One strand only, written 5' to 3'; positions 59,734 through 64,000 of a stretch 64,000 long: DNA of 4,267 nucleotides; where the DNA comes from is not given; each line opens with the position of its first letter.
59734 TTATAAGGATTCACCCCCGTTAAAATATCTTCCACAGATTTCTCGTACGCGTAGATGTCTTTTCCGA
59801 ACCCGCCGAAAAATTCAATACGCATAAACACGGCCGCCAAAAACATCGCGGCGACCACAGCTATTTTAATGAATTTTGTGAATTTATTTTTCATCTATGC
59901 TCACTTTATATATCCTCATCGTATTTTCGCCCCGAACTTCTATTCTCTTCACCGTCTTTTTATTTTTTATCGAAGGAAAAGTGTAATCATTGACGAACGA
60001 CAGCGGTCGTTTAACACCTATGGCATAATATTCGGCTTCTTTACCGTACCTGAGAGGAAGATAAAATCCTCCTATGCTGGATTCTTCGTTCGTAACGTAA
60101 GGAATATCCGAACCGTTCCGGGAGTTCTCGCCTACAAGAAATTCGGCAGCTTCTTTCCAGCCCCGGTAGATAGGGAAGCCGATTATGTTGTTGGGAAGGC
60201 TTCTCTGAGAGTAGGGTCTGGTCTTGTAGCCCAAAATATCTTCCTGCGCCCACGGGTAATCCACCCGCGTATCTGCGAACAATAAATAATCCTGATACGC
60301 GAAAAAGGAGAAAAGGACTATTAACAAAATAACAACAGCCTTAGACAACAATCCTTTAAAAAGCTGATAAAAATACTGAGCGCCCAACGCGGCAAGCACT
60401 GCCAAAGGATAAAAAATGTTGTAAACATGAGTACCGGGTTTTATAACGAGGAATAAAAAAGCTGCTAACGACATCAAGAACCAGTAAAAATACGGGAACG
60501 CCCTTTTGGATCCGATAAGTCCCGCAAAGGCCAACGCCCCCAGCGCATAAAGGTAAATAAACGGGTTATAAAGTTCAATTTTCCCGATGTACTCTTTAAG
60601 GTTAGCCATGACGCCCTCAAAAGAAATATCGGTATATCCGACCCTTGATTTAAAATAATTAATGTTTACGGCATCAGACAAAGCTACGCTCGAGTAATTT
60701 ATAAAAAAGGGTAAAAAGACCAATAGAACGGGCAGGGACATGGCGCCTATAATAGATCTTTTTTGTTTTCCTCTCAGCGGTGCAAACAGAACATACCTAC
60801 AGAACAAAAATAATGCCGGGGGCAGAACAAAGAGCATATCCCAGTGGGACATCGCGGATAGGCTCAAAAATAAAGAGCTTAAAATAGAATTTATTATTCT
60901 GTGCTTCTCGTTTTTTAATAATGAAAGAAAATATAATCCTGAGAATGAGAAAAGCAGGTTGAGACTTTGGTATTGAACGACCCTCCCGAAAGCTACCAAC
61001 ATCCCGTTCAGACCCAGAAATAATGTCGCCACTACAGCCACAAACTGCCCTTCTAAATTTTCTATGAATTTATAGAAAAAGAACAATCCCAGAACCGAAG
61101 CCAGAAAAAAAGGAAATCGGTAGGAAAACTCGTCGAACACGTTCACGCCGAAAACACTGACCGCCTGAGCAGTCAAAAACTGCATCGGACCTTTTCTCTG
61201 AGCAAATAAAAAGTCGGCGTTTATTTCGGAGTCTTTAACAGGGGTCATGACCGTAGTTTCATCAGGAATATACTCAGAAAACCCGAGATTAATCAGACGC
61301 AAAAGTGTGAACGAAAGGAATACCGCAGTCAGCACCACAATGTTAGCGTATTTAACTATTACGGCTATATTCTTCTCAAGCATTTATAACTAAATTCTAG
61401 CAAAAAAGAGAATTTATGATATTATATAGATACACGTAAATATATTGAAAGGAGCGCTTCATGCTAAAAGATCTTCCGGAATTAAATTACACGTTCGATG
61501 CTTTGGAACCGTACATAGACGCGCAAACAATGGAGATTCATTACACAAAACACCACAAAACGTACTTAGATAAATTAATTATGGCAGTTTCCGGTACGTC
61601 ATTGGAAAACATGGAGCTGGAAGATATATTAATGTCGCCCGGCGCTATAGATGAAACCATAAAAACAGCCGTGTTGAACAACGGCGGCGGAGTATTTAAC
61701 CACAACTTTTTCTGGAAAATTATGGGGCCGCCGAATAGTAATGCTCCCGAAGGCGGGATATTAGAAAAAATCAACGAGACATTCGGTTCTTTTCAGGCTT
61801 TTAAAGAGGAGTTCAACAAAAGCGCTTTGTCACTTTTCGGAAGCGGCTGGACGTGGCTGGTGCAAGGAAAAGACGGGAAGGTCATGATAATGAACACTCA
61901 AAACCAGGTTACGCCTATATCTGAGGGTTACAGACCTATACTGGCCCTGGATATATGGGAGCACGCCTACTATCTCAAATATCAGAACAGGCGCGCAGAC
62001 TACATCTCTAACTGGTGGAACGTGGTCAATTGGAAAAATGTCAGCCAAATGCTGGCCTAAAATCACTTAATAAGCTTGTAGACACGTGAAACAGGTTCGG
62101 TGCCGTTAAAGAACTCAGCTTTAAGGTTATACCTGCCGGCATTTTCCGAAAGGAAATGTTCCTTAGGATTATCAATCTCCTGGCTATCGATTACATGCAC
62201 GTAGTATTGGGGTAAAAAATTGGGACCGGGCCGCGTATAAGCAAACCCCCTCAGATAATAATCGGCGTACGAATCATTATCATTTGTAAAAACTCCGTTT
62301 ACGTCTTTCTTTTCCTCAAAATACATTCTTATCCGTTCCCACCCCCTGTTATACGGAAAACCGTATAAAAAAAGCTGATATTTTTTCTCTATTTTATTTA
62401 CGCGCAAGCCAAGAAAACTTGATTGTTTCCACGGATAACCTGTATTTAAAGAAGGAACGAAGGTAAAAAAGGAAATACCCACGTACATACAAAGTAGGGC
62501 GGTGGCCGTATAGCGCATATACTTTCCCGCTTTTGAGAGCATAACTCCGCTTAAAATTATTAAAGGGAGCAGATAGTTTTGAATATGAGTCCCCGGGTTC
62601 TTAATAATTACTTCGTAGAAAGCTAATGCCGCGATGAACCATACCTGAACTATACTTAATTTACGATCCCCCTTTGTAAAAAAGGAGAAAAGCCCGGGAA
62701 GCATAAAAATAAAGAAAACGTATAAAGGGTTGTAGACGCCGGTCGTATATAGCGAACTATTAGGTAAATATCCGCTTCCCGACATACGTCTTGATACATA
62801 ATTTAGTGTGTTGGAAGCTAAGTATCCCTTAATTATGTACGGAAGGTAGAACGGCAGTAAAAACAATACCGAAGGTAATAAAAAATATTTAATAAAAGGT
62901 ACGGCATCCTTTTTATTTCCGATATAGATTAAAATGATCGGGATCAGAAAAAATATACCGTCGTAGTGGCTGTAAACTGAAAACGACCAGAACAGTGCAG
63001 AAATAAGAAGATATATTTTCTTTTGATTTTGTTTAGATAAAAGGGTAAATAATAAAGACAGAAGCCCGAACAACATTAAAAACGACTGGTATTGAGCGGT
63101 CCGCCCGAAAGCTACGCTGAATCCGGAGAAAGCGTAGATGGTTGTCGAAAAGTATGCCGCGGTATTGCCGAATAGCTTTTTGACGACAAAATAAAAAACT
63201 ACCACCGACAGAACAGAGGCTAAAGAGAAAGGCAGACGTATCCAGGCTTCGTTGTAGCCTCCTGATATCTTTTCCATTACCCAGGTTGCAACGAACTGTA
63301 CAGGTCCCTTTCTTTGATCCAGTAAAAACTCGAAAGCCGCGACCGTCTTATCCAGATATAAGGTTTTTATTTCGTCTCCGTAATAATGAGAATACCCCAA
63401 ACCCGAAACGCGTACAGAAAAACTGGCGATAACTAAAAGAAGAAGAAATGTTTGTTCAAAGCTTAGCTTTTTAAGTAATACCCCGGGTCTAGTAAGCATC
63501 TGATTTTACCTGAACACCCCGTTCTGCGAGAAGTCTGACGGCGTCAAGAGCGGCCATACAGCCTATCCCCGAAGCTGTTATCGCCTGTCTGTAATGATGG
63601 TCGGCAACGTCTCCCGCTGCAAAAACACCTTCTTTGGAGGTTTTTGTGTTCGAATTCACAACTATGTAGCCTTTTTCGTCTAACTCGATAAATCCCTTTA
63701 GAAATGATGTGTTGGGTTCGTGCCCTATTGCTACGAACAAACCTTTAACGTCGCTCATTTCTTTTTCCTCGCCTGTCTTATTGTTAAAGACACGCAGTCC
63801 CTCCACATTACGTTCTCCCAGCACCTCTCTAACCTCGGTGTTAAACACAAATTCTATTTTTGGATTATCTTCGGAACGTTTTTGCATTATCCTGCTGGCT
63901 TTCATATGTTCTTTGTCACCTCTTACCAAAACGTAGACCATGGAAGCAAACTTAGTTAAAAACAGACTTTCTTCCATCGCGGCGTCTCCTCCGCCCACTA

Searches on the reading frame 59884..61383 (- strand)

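Call 64: search_protein_families(library=pfam, proteins=[window:59884-61383:-], max_evalue=0.001)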
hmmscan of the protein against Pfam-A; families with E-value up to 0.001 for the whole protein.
window:59884-61383:- (499 aa): 1 family
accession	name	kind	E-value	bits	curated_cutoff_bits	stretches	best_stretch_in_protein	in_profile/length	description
PF13231.12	PMT_2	-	6.7e-09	36.6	26.1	1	74-227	13-158/160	Dolichyl-phosphate-mannose-protein mannosyltransferase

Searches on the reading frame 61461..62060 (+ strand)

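Call 64: search_protein_families(library=pfam, proteins=[window:61461-62060:+], max_evalue=0.001)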
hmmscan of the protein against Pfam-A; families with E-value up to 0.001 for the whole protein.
window:61461-62060:+ (199 aa): 2 families
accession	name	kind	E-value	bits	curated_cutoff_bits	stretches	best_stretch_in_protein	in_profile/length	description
PF02777.23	Sod_Fe_C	-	6.7e-42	142.1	20.9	1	97-196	2-101/102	Iron/manganese superoxide dismutases, C-terminal domain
PF00081.27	Sod_Fe_N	-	3e-26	92.2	27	1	4-88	3-81/82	Iron/manganese superoxide dismutases, alpha-hairpin domain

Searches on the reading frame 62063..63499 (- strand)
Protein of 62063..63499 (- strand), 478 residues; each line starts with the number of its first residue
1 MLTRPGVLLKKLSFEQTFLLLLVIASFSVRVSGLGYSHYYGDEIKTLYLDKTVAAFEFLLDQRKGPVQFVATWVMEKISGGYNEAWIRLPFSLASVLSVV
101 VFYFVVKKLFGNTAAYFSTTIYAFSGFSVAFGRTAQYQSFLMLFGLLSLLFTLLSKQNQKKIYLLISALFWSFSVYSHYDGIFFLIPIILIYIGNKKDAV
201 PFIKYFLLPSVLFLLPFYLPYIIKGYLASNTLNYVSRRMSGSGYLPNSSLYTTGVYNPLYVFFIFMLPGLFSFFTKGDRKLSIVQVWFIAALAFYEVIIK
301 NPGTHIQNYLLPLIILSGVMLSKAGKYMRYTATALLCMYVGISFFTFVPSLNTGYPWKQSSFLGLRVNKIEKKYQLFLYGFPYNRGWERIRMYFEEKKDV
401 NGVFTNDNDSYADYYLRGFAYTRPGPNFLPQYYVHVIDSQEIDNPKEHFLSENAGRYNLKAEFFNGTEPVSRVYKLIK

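Call 64: search_protein_families(library=pfam, proteins=[window:62063-63499:-], max_evalue=0.001)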
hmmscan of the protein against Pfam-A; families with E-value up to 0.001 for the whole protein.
window:62063-63499:- (478 aa): 2 families
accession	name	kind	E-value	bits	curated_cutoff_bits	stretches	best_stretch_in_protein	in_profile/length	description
PF13231.12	PMT_2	-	8.4e-16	59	26.1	1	64-214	2-150/160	Dolichyl-phosphate-mannose-protein mannosyltransferase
PF02366.24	PMT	-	7.9e-05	22.8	22.7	1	77-192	75-196/245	Dolichyl-phosphate-mannose-protein mannosyltransferase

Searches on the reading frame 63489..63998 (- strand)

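Call 64: search_protein_families(library=pfam, proteins=[window:63489-63998:-], max_evalue=0.001)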
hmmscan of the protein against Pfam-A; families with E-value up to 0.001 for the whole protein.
window:63489-63998:- (169 aa): 3 families
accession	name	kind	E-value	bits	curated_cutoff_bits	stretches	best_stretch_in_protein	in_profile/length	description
PF07992.20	Pyr_redox_2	-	4.3e-25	89.2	26.1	1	2-144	149-289/291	Pyridine nucleotide-disulphide oxidoreductase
PF00070.33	Pyr_redox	-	4.2e-09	37.2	22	1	1-70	5-79/82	Pyridine nucleotide-disulphide oxidoreductase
PF13738.12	Pyr_redox_3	-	3.5e-08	33.5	30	1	2-129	171-305/305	Pyridine nucleotide-disulphide oxidoreductase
